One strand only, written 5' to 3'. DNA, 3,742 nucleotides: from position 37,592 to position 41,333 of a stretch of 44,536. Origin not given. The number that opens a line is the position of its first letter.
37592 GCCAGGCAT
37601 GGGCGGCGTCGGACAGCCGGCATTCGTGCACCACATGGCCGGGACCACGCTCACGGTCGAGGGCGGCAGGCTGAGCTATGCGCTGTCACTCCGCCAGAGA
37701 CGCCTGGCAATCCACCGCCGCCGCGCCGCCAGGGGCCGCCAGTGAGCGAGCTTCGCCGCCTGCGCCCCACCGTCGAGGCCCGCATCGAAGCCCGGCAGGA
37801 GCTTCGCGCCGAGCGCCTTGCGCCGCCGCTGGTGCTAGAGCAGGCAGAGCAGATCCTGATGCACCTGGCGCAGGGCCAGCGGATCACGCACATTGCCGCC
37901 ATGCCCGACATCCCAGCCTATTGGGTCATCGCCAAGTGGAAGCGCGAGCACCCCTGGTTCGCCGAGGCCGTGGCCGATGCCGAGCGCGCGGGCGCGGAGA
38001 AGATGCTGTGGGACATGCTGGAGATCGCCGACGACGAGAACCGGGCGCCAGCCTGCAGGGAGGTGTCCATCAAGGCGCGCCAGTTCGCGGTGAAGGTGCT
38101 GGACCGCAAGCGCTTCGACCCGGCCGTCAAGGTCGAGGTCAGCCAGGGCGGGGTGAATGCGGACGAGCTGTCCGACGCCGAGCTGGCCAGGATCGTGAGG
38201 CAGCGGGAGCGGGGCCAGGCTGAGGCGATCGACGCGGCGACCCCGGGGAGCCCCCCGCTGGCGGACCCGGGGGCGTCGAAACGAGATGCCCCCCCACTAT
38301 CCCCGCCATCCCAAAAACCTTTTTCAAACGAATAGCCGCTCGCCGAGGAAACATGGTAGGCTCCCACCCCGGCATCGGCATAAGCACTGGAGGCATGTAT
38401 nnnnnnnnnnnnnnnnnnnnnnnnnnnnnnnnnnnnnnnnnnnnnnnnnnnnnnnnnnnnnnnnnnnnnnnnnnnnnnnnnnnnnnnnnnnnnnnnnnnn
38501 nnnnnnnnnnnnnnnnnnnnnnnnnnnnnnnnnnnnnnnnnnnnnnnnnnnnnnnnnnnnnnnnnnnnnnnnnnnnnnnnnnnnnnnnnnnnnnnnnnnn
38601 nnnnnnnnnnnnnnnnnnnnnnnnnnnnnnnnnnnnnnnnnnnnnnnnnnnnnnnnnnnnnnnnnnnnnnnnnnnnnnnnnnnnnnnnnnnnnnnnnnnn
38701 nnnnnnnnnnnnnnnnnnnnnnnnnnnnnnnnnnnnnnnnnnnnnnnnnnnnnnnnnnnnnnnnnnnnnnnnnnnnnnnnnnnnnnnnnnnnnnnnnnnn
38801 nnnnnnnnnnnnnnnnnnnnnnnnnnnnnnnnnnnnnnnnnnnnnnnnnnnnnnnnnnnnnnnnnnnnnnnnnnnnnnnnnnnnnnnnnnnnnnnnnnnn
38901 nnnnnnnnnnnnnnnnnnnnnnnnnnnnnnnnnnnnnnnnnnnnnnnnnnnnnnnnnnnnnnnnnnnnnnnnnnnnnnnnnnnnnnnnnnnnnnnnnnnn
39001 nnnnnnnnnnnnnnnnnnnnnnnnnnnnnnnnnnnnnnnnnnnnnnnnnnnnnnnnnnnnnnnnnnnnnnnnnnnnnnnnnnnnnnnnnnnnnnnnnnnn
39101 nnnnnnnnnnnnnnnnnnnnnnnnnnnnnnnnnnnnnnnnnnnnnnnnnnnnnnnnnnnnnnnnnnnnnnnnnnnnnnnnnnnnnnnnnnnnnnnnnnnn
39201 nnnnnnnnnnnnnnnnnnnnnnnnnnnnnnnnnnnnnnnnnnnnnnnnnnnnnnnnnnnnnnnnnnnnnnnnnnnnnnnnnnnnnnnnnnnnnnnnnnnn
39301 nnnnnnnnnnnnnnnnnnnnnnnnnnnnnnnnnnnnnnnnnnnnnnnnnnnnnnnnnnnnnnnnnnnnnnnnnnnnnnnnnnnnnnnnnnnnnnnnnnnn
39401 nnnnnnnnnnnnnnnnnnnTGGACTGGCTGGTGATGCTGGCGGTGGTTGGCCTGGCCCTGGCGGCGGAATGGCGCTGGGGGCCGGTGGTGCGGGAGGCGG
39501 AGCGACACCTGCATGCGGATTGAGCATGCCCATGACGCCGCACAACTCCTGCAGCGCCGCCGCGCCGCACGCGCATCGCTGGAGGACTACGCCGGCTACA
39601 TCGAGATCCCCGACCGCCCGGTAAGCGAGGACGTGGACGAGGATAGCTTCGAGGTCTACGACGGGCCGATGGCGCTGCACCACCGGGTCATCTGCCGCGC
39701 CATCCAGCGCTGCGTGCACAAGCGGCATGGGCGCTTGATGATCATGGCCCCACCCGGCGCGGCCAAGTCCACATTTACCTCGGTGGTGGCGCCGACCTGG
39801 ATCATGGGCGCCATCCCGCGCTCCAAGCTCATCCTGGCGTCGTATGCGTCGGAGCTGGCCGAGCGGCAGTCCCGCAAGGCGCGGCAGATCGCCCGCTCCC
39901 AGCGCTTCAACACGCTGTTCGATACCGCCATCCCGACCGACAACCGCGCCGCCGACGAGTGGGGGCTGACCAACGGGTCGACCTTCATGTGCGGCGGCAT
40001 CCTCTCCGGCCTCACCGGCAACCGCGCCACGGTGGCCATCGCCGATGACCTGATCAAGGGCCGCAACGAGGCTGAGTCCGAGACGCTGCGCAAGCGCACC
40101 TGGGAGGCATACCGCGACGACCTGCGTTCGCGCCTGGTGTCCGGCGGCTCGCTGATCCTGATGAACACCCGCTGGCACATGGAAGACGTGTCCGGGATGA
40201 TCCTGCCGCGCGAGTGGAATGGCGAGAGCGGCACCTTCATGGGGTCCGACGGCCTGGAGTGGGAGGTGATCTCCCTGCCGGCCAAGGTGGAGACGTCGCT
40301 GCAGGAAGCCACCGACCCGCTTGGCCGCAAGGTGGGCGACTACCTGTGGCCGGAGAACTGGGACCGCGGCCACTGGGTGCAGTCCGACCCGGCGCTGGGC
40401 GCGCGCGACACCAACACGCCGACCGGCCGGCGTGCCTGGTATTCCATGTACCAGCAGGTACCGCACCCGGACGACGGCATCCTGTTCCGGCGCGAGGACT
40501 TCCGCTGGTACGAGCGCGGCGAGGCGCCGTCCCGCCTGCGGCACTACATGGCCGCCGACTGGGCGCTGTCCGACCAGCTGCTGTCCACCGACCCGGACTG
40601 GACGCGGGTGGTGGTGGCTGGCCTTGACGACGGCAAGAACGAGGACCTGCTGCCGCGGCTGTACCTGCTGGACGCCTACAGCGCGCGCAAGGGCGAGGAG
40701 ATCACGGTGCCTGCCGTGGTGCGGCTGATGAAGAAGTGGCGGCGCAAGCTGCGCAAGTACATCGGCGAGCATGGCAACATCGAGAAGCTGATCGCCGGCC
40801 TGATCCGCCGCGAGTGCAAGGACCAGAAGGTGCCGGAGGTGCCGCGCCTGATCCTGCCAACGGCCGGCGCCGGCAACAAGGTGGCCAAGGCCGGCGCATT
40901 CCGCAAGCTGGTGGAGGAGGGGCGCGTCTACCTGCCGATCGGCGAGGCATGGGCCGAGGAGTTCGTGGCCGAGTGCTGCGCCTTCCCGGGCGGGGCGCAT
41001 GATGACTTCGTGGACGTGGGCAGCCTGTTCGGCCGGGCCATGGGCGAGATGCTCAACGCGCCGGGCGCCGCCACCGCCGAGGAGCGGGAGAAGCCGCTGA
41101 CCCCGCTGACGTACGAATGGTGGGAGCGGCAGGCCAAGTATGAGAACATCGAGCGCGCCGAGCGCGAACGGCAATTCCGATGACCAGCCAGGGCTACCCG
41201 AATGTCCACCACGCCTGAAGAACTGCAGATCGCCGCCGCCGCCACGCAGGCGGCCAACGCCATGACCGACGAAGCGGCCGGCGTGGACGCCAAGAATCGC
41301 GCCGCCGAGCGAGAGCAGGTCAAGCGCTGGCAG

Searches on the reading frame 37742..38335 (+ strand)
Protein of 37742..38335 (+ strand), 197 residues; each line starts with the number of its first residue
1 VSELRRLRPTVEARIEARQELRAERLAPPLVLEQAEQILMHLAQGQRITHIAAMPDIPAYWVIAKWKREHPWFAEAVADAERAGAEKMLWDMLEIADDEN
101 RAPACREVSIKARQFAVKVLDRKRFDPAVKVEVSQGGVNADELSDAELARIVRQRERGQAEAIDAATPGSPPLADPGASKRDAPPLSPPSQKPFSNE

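Call 10: search_protein_families(library=pfam, proteins=[window:37742-38335:+], max_evalue=0.01)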
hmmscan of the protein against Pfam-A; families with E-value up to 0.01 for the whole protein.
window:37742-38335:+ (197 aa): 1 family
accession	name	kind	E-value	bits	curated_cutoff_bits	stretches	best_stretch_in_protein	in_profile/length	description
PF20901.3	Sf6_terminase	-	1.7e-13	51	27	1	33-127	4-101/106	Bacteriophage Sf6, terminase small subunit-like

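Call 13: find_related_loci(query=window:37742-38335:+, collection=viral_contigs, flank=3000)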
Query window:37742-38335:+ (197 aa) in viral_contigs; peptide patterns used: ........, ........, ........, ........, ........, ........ (x = any residue, [..] = any of these).
161 stretches matched a pattern, but none encodes a relative of the query by tblastn (E <= 1e-3).

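Call 15: find_homologous_proteins(query=window:37742-38335:+)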
Query window:37742-38335:+ (197 aa): 13 proteins with E <= 0.001 among 2158 candidates.
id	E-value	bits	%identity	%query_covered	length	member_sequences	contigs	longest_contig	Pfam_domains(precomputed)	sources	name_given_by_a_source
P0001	4.4e-121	420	100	100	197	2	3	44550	PF20901.4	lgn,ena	-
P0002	2.2e-49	186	55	89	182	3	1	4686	PF20901.4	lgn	-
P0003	1.2e-44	170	56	79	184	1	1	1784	PF20901.4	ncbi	-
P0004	4.4e-41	159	47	96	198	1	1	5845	PF20901.4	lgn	-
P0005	5.4e-41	159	49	96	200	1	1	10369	PF20901.4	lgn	-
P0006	3.6e-39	153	53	71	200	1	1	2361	PF20901.4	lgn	-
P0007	1.7e-38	150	51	91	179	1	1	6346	PF20901.4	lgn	-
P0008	2.8e-38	150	56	69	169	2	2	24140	PF20901.4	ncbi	-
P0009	5.3e-38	149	48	95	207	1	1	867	PF20901.4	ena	-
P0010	5.5e-38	149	51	85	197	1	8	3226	PF20901.4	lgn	-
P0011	6.0e-30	123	47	75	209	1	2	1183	PF20901.4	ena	-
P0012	1.1e-28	118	47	73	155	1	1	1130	PF20901.4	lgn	-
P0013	3.0e-27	114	43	87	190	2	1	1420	PF20901.4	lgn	-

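Call 16: find_encoding_contigs(protein=P0001, flank=3000, max_places=4)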
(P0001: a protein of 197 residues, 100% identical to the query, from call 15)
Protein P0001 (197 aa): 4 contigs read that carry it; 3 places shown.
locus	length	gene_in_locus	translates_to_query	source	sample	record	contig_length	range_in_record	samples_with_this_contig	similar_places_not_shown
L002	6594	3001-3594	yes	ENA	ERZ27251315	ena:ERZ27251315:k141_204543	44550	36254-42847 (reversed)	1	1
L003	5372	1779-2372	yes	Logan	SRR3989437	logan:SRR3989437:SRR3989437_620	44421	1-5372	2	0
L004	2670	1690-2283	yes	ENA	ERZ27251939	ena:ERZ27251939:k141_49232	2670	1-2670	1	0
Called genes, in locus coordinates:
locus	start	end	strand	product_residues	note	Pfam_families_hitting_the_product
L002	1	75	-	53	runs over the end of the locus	-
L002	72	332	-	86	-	-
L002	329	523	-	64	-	-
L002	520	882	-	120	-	-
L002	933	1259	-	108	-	-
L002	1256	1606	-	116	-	-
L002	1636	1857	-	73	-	-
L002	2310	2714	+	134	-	-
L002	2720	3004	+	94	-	-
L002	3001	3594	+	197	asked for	PF20901:Sf6_terminase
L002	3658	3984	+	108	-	-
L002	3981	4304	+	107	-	-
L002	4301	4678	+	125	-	-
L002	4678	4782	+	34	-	-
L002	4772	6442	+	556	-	PF03237:Terminase_6N (weak)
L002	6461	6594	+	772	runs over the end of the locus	-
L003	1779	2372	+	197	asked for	PF20901:Sf6_terminase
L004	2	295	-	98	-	?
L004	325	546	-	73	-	-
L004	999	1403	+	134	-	-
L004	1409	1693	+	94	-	-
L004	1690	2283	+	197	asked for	PF20901:Sf6_terminase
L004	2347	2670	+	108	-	?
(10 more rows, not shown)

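Call 17: find_encoding_contigs(protein=P0002, flank=3000, max_places=3)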
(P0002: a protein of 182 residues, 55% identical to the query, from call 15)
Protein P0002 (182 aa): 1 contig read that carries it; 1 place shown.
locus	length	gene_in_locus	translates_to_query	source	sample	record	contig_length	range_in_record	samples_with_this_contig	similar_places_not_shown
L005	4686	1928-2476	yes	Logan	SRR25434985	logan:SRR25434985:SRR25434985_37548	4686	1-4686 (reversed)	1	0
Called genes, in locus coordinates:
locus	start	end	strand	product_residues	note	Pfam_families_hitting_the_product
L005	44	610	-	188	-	-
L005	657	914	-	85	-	-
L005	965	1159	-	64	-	-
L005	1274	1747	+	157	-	-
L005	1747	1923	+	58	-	-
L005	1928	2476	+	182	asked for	PF20901:Sf6_terminase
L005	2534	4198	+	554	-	PF03237:Terminase_6N (faint)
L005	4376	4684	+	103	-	?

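Call 18: find_encoding_contigs(protein=P0008, flank=3000, max_places=3)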
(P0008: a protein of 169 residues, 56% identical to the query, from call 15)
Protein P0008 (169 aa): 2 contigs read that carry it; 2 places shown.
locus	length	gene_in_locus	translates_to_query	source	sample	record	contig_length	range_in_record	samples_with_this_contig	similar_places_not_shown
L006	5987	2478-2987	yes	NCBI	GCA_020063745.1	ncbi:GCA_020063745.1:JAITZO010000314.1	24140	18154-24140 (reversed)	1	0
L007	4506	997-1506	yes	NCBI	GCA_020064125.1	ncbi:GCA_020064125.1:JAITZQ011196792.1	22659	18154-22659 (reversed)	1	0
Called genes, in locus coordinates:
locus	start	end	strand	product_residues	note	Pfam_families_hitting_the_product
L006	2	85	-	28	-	?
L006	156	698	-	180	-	PF04002:RadC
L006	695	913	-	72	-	-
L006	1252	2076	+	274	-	-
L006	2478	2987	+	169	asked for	PF20901:Sf6_terminase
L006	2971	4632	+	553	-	PF03237:Terminase_6N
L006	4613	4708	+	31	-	-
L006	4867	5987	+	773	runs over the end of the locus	-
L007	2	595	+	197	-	?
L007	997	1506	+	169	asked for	PF20901:Sf6_terminase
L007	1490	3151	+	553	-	PF03237:Terminase_6N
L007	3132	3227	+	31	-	-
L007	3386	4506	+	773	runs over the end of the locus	-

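Call 47: find_encoding_contigs(protein=P0005, flank=3000, max_places=2)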
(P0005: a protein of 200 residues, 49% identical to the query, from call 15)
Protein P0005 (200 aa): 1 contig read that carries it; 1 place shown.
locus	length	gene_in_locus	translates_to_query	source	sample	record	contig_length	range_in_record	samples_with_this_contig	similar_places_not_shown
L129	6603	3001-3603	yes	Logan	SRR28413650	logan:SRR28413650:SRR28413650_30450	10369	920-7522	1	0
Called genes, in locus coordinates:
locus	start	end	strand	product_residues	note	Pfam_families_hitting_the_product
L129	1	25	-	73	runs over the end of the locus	-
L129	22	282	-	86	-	-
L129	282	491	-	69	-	-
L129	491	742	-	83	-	-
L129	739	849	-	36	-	-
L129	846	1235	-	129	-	-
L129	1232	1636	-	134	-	-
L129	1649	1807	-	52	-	-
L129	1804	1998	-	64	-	-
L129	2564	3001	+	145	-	-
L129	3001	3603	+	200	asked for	PF20901:Sf6_terminase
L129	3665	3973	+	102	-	-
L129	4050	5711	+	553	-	PF03237:Terminase_6N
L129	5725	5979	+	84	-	PF19905:DUF6378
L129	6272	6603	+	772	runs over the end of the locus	-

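Call 48: find_encoding_contigs(protein=P0004, flank=3000, max_places=2)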
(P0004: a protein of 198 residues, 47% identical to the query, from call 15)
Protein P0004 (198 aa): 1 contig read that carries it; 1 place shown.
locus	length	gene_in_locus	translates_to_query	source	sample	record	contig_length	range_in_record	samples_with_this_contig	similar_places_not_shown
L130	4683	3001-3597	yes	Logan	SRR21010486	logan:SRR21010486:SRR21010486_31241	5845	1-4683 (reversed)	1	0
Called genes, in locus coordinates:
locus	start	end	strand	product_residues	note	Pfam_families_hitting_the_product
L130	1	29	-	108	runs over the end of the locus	-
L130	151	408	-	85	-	-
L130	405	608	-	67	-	-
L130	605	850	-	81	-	-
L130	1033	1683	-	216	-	PF02767:DNA_pol3_beta_2 (weak)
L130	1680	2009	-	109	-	-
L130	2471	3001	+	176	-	-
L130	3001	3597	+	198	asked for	PF20901:Sf6_terminase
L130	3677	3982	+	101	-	-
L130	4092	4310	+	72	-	-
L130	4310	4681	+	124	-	?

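Call 49: find_encoding_contigs(protein=P0007, flank=3000, max_places=2)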
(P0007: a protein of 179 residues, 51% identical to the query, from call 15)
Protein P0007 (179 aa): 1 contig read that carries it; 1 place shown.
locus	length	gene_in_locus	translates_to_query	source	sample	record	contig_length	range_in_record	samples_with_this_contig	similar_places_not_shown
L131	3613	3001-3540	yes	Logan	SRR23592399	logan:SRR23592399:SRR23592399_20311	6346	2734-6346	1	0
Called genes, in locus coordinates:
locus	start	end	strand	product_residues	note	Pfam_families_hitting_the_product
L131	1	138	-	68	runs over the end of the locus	-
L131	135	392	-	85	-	-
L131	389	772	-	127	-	-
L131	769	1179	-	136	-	-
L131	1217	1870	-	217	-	-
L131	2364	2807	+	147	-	-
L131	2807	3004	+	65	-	-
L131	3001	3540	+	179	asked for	PF20901:Sf6_terminase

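Call 50: find_encoding_contigs(protein=P0010, flank=3000, max_places=3)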
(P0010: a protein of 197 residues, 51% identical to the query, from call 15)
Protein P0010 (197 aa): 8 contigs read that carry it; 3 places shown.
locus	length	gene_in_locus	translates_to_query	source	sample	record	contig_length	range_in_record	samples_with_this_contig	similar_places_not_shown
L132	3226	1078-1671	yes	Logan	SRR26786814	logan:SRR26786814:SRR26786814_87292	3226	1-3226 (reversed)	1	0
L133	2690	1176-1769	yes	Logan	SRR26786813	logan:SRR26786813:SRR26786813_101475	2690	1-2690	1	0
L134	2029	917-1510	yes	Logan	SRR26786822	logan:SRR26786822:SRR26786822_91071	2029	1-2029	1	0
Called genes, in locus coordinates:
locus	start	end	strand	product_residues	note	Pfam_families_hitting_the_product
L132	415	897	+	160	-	-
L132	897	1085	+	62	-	-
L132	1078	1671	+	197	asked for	PF20901:Sf6_terminase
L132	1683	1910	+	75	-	-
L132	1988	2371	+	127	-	-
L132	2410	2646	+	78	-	-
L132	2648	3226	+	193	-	?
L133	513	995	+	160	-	-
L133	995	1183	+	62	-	-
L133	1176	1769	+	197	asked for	PF20901:Sf6_terminase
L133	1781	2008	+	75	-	-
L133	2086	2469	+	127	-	-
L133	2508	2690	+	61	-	?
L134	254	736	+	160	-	-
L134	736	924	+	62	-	-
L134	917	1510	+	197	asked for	PF20901:Sf6_terminase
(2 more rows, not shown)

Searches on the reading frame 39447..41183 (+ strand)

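Call 10: search_protein_families(library=pfam, proteins=[window:39447-41183:+], max_evalue=0.01)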
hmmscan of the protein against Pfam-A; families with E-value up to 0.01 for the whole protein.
window:39447-41183:+ (578 aa): 2 families
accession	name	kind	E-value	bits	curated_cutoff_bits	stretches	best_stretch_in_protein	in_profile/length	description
PF03237.21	Terminase_6N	-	3.5e-06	27.3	22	1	98-286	1-171/215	Terminase large subunit, T4likevirus-type, N-terminal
PF17289.8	Terminase_6C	-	0.0001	22.8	22.6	1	369-524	2-147/155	Terminase RNaseH-like domain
